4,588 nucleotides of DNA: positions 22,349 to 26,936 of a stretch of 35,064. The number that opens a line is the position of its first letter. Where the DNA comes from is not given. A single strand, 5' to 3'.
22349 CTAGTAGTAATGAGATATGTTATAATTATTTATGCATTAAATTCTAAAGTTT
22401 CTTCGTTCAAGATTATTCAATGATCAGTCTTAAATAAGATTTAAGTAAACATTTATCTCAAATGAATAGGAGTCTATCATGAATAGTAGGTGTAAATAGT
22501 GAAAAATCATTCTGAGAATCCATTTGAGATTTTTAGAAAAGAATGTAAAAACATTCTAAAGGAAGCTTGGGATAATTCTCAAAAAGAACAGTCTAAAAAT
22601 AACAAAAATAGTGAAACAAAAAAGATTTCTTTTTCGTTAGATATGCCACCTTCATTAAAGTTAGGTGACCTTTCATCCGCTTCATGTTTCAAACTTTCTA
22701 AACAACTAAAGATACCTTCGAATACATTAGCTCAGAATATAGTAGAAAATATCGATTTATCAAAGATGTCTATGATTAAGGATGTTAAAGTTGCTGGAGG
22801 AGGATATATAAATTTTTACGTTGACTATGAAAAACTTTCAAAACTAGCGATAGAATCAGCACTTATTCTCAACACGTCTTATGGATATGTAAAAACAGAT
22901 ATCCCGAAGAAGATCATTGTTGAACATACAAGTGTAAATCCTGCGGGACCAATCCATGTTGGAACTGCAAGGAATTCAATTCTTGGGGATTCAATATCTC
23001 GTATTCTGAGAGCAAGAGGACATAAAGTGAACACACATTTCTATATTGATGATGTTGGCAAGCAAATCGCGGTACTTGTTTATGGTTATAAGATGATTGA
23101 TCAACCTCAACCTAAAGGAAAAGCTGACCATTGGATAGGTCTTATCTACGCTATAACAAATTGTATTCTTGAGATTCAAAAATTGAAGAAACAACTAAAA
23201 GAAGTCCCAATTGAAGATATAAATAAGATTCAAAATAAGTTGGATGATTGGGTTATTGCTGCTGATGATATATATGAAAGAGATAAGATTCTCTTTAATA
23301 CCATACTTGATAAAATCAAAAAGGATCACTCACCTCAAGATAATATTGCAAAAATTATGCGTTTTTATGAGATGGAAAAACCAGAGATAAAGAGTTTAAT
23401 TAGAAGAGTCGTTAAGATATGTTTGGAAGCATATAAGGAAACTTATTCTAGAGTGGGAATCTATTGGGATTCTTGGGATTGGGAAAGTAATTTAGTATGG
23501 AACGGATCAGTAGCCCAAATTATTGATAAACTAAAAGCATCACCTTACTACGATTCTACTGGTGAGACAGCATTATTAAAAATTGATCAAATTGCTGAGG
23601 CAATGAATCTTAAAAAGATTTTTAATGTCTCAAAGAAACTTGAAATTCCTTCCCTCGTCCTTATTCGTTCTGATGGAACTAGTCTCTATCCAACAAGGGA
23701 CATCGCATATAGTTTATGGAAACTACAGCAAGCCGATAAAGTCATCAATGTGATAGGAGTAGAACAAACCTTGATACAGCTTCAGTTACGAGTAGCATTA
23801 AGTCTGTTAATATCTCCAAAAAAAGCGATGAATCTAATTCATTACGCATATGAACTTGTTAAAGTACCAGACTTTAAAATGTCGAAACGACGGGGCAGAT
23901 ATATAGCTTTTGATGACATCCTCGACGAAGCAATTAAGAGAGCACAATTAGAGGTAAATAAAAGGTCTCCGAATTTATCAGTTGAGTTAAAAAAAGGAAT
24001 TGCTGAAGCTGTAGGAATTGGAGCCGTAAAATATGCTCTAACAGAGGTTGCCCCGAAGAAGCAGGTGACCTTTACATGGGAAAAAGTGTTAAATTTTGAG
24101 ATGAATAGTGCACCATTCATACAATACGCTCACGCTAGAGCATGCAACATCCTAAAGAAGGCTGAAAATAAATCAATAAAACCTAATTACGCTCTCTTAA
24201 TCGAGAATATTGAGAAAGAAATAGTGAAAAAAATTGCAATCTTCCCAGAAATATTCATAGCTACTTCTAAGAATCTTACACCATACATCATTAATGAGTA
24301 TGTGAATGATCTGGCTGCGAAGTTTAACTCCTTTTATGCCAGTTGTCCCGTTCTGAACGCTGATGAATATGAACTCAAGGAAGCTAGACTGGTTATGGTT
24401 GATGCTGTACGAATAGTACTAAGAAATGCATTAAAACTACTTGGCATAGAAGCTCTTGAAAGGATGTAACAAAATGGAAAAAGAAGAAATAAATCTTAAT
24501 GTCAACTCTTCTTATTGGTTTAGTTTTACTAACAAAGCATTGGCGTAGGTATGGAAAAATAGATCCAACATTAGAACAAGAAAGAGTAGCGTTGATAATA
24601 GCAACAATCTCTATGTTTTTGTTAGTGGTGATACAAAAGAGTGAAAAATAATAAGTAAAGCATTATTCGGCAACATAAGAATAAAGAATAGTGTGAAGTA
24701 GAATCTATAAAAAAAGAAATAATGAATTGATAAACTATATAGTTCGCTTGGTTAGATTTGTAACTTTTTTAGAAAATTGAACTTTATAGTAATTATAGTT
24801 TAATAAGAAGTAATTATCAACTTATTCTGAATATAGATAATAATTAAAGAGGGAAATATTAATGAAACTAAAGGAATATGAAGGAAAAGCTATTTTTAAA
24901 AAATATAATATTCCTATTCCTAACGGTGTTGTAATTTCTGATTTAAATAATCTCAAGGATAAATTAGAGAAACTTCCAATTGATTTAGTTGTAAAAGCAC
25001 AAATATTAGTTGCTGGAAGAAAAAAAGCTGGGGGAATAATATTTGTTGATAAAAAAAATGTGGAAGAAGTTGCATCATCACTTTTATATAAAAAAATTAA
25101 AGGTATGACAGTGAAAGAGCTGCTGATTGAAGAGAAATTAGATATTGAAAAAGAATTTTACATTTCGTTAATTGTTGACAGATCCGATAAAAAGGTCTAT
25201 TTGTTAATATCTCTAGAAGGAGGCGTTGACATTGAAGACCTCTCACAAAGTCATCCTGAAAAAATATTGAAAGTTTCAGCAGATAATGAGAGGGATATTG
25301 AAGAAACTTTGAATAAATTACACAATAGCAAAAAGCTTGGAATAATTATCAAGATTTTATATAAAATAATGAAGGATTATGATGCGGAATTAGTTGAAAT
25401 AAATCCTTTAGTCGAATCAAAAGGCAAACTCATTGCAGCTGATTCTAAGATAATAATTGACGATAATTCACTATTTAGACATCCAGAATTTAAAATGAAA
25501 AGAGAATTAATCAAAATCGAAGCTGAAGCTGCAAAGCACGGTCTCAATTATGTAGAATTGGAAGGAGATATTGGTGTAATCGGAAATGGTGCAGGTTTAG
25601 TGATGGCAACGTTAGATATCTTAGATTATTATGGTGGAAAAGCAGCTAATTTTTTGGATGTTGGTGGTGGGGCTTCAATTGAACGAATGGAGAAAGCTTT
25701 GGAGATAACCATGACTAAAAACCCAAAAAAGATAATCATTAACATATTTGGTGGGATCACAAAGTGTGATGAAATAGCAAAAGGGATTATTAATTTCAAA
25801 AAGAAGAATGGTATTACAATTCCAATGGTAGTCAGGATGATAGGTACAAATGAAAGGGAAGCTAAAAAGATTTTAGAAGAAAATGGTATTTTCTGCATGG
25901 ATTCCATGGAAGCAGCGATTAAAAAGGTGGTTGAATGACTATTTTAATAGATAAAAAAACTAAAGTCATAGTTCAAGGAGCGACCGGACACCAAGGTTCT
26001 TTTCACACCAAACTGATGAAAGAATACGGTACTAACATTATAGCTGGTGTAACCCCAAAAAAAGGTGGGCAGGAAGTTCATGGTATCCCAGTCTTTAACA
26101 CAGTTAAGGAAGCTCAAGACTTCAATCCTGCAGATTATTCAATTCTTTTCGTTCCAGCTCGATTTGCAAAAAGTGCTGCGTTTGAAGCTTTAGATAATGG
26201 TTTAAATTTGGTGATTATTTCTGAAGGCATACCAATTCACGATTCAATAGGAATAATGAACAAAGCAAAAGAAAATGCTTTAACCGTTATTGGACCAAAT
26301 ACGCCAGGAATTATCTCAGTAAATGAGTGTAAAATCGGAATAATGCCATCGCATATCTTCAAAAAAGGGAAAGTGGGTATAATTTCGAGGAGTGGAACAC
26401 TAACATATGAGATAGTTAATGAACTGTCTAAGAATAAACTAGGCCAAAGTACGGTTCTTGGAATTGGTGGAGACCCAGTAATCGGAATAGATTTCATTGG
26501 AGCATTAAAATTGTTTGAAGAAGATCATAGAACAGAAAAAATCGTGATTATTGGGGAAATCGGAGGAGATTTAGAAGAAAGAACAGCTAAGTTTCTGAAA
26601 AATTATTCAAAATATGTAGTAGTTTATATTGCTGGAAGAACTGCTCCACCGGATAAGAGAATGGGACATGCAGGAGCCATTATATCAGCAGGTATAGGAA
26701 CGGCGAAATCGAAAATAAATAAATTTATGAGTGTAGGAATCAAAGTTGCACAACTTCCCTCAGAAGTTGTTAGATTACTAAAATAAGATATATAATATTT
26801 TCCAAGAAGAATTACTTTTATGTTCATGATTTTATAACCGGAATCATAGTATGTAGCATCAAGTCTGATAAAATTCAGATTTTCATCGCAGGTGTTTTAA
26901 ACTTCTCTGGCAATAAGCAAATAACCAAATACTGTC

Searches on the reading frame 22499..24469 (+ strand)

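Call 9: search_protein_families(library=pfam, proteins=[window:22499-24469:+])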
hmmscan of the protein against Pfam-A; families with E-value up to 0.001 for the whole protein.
window:22499-24469:+ (656 aa): 4 families
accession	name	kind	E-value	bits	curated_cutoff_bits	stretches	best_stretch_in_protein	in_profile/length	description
PF00750.26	tRNA-synt_1d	-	1.2e-33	117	23.3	1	120-513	4-335/349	tRNA synthetases class I (R), catalytic domain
PF05746.21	DALR_1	-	1.5e-33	115.8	22.3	1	541-656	1-117/117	DALR anticodon binding domain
PF03485.21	Arg_tRNA_synt_N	-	2.4e-14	54.1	21.5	1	28-107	15-84/85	Arginyl tRNA synthetase N terminal domain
PF01921.24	tRNA-synt_1f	-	4.2e-05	23.1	27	1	140-186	24-70/360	tRNA synthetases class I (K)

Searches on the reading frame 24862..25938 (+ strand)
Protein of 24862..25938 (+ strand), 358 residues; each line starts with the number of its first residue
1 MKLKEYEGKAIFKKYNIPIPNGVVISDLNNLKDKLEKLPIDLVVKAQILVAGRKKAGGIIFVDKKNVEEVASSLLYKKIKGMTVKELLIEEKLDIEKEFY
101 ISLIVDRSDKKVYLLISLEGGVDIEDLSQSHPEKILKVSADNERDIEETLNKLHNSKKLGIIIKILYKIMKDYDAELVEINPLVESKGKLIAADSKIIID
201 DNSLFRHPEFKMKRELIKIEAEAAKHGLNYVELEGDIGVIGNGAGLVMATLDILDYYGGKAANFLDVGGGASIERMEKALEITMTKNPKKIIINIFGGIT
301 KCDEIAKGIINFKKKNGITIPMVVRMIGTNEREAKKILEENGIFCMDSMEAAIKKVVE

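Call 9: search_protein_families(library=pfam, proteins=[window:24862-25938:+])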
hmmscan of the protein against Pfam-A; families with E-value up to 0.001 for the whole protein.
window:24862-25938:+ (358 aa): 5 families
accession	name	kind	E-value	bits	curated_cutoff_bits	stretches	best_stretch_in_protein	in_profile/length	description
PF08442.15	ATP-grasp_2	-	5.6e-47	160.4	29.5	1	2-185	1-202/202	ATP-grasp domain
PF00549.24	Ligase_CoA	-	4.2e-19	69.4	24.5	1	242-353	3-122/128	CoA-ligase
PF24948.1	Citrate_synth_N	-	1.2e-12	48.1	83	1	41-205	53-226/232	ATP-citrate synthase ATP-grasp domain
PF01071.24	GARS_A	-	6.3e-08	33.1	27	1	9-107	7-102/194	Phosphoribosylglycinamide synthetase, ATP-grasp (A) domain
PF13549.11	ATP-grasp_5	-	5e-05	23.2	27.6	0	3-75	10-85/221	ATP-grasp domain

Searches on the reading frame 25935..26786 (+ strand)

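Call 9: search_protein_families(library=pfam, proteins=[window:25935-26786:+])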
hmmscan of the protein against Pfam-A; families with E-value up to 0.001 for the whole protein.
window:25935-26786:+ (283 aa): 5 families
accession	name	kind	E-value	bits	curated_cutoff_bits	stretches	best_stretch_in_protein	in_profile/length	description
PF02629.25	CoA_binding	-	3.5e-27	95.4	22.3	1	6-95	1-93/97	CoA binding domain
PF00549.24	Ligase_CoA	-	4e-20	72.7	24.5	1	150-262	1-120/128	CoA-ligase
PF13607.11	Succ_CoA_lig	-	6.9e-09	36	27.4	1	144-248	1-105/138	Succinyl-CoA ligase like flavodoxin domain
PF13380.12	CoA_binding_2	-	1e-06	29.6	22.8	1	11-127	3-114/116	CoA binding domain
PF07991.19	KARI_N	-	0.00064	19.8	20.6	0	9-129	5-125/165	Acetohydroxy acid isomeroreductase, NADPH-binding domain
